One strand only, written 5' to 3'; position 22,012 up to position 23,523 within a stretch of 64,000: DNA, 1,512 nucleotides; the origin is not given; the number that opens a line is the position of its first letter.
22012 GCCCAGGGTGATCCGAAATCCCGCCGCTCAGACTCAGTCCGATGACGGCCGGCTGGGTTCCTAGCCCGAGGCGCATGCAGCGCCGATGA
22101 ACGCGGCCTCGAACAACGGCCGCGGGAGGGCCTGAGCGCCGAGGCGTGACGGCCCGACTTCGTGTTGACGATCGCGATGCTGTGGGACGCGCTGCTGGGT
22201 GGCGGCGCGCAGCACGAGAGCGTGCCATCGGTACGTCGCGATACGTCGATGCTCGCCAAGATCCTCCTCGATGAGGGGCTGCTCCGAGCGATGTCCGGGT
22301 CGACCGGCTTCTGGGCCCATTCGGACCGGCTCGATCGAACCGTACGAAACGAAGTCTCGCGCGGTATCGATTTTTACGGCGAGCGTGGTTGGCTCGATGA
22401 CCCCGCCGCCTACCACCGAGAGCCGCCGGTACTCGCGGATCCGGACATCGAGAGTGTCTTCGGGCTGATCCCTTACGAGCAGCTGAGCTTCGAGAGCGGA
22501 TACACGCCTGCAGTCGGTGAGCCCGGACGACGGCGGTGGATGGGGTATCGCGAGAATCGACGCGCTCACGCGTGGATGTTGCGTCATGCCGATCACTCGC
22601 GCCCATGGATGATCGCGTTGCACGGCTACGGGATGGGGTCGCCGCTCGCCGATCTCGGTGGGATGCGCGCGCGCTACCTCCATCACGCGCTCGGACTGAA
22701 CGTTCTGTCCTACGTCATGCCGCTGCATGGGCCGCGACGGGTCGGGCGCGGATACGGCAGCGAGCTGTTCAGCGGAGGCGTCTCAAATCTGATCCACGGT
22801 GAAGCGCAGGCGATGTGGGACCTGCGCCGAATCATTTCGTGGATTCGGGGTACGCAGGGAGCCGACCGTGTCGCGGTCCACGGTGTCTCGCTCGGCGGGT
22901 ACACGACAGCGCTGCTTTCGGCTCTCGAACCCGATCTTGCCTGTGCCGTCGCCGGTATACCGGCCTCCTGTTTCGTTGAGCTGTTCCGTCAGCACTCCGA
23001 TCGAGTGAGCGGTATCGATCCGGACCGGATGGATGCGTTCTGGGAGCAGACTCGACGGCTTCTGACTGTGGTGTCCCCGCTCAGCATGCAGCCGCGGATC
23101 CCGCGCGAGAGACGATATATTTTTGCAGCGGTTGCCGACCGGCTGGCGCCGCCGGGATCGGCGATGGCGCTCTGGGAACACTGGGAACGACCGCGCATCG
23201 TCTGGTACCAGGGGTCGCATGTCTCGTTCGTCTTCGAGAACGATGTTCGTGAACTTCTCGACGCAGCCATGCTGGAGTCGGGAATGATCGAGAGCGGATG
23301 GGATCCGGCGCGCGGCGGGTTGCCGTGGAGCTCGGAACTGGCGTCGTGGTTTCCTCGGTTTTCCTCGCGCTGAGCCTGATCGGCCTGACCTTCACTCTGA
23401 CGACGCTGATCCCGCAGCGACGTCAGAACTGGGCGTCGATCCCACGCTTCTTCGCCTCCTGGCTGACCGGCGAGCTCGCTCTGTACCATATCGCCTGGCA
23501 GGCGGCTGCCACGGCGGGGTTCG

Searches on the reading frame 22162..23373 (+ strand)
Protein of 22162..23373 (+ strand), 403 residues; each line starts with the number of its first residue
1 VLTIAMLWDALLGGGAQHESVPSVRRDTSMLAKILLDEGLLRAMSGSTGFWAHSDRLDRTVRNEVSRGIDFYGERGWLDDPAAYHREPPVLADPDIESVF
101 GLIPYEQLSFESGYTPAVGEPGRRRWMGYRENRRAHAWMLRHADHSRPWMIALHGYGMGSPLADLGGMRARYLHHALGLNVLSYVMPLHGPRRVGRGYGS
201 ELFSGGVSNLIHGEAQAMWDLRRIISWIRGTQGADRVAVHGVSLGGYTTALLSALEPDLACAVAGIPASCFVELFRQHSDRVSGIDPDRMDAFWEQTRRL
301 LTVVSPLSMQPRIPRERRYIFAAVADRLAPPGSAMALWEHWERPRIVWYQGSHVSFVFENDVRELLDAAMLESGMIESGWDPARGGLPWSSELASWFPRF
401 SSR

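Call 24: search_protein_families(library=pfam, proteins=[window:22162-23373:+])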
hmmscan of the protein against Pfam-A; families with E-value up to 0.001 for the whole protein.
window:22162-23373:+ (403 aa): 0 families

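Call 66: search_protein_families(library=pfam, proteins=[window:22162-23373:+], max_evalue=0.01)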
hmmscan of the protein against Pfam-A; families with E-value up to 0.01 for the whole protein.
window:22162-23373:+ (403 aa): 2 families
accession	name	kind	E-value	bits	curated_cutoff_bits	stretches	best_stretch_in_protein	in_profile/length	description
PF09752.15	ABHD18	-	0.0017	18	21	0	207-264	148-204/351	Alpha/beta hydrolase domain containing 18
PF00561.26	Abhydrolase_1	-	0.0053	16.9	25.8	1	217-261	51-95/245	alpha/beta hydrolase fold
